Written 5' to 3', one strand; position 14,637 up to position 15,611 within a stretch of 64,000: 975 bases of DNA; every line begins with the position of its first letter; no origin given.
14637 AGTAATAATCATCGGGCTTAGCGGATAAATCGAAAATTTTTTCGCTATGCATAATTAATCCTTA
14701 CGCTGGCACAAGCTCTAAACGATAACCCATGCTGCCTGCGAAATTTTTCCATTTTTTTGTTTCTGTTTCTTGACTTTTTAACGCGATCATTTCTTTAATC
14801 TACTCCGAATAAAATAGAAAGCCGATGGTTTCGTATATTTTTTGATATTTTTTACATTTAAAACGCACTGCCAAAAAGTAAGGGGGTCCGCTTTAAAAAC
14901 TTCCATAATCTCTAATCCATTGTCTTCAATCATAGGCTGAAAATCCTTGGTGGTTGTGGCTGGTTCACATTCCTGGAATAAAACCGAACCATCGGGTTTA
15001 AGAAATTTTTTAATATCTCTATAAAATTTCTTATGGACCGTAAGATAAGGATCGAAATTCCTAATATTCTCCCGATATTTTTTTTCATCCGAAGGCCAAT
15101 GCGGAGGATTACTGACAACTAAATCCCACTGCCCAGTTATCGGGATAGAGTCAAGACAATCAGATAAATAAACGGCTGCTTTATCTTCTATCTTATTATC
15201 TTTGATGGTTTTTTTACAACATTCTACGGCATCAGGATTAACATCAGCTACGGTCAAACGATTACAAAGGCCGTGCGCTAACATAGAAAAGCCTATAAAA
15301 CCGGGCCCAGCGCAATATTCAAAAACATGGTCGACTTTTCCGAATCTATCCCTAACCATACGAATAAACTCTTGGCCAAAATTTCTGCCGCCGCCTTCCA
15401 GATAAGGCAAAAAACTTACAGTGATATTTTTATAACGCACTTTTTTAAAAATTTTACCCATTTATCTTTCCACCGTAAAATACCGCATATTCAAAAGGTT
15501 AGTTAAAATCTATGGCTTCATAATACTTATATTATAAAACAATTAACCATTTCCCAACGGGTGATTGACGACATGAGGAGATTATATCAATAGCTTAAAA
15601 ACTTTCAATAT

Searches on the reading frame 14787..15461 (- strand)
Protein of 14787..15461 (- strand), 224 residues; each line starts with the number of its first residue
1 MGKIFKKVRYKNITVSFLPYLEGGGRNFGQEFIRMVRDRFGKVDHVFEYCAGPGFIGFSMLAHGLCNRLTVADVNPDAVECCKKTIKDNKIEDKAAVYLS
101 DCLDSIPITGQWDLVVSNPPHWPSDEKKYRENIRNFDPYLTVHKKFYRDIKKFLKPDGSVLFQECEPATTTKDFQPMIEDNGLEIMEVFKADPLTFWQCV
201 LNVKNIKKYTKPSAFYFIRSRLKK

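Call 5: search_protein_families(library=pfam, proteins=[window:14787-15461:-], max_evalue=0.01)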
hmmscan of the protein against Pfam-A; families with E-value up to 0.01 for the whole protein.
window:14787-15461:- (224 aa): 10 families
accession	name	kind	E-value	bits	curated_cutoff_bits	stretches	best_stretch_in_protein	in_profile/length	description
PF05175.20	MTS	-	1.1e-11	45.1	23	1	45-124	34-111/170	Methyltransferase small domain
PF13847.12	Methyltransf_31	-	4e-06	27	27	1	45-183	6-127/145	Methyltransferase domain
PF02475.24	TRM5-TYW2_MTfase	-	4.5e-06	27.1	28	1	40-119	34-112/164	TRM5/TYW2 methyltransferase domain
PF13649.12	Methyltransf_25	-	2.8e-05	25.1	27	1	46-126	1-81/97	Methyltransferase domain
PF12847.13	Methyltransf_18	-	0.00021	21.7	27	1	54-115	26-86/151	Methyltransferase domain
PF03602.21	Cons_hypoth95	-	0.0003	21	24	1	41-126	40-128/182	Conserved hypothetical protein 95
PF01564.23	Spermine_synth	-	0.0009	19.3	22.9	1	60-177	36-145/186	Spermine/spermidine synthase domain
PF10354.15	BMT5-like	-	0.0058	17.4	24.7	1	109-191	75-156/168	rRNA (uridine-N3-)-methyltransferase BTM5-like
PF08241.18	Methyltransf_11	-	0.0067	17.5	21.2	0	54-160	8-93/95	Methyltransferase domain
PF08242.18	Methyltransf_12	-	0.0086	17.2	30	0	51-118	5-72/98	Methyltransferase domain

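Call 6: search_protein_families(library=padloc, proteins=[window:14787-15461:-], max_evalue=0.01)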
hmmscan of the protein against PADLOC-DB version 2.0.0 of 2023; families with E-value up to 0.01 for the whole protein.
window:14787-15461:- (224 aa): 5 families
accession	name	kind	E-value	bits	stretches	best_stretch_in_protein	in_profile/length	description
PDLC04134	mad2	-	5.2e-17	59.8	1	33-185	280-419/492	mads_2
PDLC03353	MTase_II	-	0.00065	17.3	1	94-162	9-78/260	Type II methyltransferase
PDLC01865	CARF3--CARF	-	0.0026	15.4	1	162-204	44-85/215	-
PDLC03265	MTase_II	-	0.0041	14.6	1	99-167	29-100/333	Type II methyltransferase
PDLC03230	MTase_II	-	0.0046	14.3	1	105-164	49-104/360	Type II methyltransferase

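Call 7: search_protein_families(library=ncbifam, proteins=[window:14787-15461:-], max_evalue=0.01)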
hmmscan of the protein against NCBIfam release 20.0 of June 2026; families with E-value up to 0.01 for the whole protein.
window:14787-15461:- (224 aa): 16 families
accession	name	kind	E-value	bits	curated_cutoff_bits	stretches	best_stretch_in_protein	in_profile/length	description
TIGR03534.1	RF_mod_PrmC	equivalog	1.7e-15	57.2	199.1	1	39-159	83-214/253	peptide chain release factor N(5)-glutamine methyltransferase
NF011529.0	PRK14968.1-3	equivalog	5.8e-13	48.7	162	1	43-190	35-181/198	putative methyltransferase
TIGR00536.1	hemK_fam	subfamily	3.5e-11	42.7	115.5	1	43-161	115-241/286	HemK family protein methyltransferase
TIGR00537.1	hemK_rel_arch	hypoth_equivalog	1.6e-10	41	87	1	42-185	19-160/179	HemK2/MTQ2 family protein methyltransferase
TIGR03533.1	L3_gln_methyl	equivalog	2.9e-10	40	229.7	1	41-123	120-201/284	50S ribosomal protein L3 N(5)-glutamine methyltransferase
NF011530.0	PRK14968.1-4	equivalog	3.2e-10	39.7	243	1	41-190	38-182/202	putative methyltransferase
NF007023.0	PRK09489.1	equivalog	2e-08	33.8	295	1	45-121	199-271/342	16S rRNA (guanine(1207)-N(2))-methyltransferase RsmC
TIGR03704.1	PrmC_rel_meth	equivalog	2.9e-08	33.4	248.8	1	36-139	81-182/251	putative protein N(5)-glutamine methyltransferase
NF002421.0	PRK01544.1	equivalog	7.8e-08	31.5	567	1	42-163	138-268/524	bifunctional peptide chain release factor N(5)-glutamine methyltransferase PrmC/tRNA (guanosine(46)-N7)-methyltransferase TrmB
NF011527.0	PRK14968.1-1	equivalog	1.7e-05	24.6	242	1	37-189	29-175/192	putative methyltransferase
NF047853.1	tRm6a37MtseTrmN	equivalog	0.00017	21.4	350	1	43-182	44-184/244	tRNA(1)(Val) (adenine(37)-N(6))-methyltransferase TrmN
NF011528.0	PRK14968.1-2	equivalog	0.0002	21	171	1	41-127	37-123/205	putative methyltransferase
NF047732.1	tRNAMtaseTrm5bMeth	equivalog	0.00057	19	500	1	44-111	200-263/337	tRNA (guanine(37)-N1)-methyltransferase Trm5b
TIGR00406.1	prmA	equivalog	0.00096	18.7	183.15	1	42-118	159-232/288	50S ribosomal protein L11 methyltransferase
TIGR02072.1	BioC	equivalog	0.004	17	184.95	1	28-118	19-104/244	malonyl-ACP O-methyltransferase BioC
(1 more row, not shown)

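Call 24: find_related_loci(query=window:14787-15461:-, collection=metagenome_contigs, flank=6000)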
Query window:14787-15461:- (224 aa) in metagenome_contigs; peptide patterns used: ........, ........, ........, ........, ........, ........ (x = any residue, [..] = any of these).
600 stretches matched a pattern (row limit reached: there are more); 3 encode a relative of the query (tblastn E <= 1e-3); 3 distinct loci.
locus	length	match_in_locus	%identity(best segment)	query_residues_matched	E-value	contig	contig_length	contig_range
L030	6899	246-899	76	6-223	2e-117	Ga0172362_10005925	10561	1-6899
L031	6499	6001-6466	44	24-181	8e-34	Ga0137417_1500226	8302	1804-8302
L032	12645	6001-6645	80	4-218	5e-120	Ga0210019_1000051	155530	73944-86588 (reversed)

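Call 86: search_protein_families(library=phrogs, proteins=[window:14787-15461:-], max_evalue=0.01)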
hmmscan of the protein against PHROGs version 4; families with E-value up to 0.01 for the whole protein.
window:14787-15461:- (224 aa): 4 families
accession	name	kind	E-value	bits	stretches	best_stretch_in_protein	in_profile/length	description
phrog_35227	-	unknown function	7.5e-33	115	1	7-192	8-224/242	-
phrog_3820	-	other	6.2e-05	23.2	1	44-121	69-138/255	DNA methyltransferase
phrog_6025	-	other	0.00032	21.3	1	92-185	9-102/192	DNA methyltransferase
phrog_9133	-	unknown function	0.0017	17.2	1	38-186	752-881/1259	-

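Call 87: search_dna_similar(query=window:14787-15461:-, collection=phages, mode=protein, max_rows=12)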
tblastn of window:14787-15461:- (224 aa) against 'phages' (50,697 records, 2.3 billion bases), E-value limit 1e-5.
Records with a match: 9; places in all: 9; records where one place covers at least 80% of the query: 3.
Best place of each record, by identity: <60% 9.
By first word of the organism name: Prochlorococcus 4; Synechococcus 2; Cyanophage 1; Marine 1; Bacteriophage 1.
By host as written in the record: Synechococcus sp. WH8109 3; - 3; Prochlorococcus sp. NATL1A 2; Prochlorococcus marinus NATL2A 1.
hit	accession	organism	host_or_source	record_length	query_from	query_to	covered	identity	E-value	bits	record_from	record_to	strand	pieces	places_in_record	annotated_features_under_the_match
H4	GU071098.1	Synechococcus phage S-SSM7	Synechococcus sp. WH8109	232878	3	191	84%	28.3%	3e-23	102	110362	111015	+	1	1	hypothetical protein (x2)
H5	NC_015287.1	Synechococcus phage S-SSM7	Synechococcus sp. WH8109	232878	3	191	84%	28.3%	3e-23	102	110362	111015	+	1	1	hypothetical protein (x2)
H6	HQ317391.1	Cyanophage S-SSM6a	Synechococcus sp. WH8109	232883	3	191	84%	27.9%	9e-23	101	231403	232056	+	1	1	hypothetical protein (x2)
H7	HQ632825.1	Prochlorococcus phage P-SSM5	Prochlorococcus marinus NATL2A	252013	42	192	67%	33.5%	2e-21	98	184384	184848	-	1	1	hypothetical protein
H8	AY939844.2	Prochlorococcus phage P-SSM2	Prochlorococcus sp. NATL1A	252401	42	192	67%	33.5%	2e-21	98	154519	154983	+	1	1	hypothetical protein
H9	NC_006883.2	Prochlorococcus phage P-SSM2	Prochlorococcus sp. NATL1A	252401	42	192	67%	33.5%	2e-21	98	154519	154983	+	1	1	hypothetical protein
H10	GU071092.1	Prochlorococcus phage P-SSM2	-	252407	42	192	67%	33.5%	2e-21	98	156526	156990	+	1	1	conserved hypothetical protein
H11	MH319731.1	Marine virus AG-345-E02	single cell amplified by WGA-X; seawater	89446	42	192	67%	32.3%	2e-20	95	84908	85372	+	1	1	record has no annotation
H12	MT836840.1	Bacteriophage sp.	human fecal samples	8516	46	168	55%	30.7%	9e-8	57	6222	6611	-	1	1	record has no annotation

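Call 88: search_solved_structures(query=window:14787-15461:-, max_evalue=0.001)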
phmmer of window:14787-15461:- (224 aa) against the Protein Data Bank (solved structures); distinct sequences matched with E-value up to 0.001: 3.
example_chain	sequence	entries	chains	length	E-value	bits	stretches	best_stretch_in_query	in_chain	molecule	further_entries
9l4q_A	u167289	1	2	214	2.3e-43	151.6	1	11-193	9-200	Methyltransferase small domain-containing protein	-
2pjd_A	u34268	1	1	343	4.5e-05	26.4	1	13-121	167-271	Ribosomal RNA small subunit methyltransferase C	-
2yx1_A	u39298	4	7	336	0.00034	23.5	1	44-155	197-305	Hypothetical protein MJ0883 | Uncharacterized protein MJ0883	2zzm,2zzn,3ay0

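Call 90: search_solved_structures(query=window:14787-15461:-, max_evalue=1e-10, show_alignments=1)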
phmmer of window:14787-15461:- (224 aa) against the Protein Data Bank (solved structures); distinct sequences matched with E-value up to 1e-10: 1.
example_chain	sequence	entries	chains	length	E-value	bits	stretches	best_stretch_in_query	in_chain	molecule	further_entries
9l4q_A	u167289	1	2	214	2.3e-43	151.6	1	11-193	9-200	Methyltransferase small domain-containing protein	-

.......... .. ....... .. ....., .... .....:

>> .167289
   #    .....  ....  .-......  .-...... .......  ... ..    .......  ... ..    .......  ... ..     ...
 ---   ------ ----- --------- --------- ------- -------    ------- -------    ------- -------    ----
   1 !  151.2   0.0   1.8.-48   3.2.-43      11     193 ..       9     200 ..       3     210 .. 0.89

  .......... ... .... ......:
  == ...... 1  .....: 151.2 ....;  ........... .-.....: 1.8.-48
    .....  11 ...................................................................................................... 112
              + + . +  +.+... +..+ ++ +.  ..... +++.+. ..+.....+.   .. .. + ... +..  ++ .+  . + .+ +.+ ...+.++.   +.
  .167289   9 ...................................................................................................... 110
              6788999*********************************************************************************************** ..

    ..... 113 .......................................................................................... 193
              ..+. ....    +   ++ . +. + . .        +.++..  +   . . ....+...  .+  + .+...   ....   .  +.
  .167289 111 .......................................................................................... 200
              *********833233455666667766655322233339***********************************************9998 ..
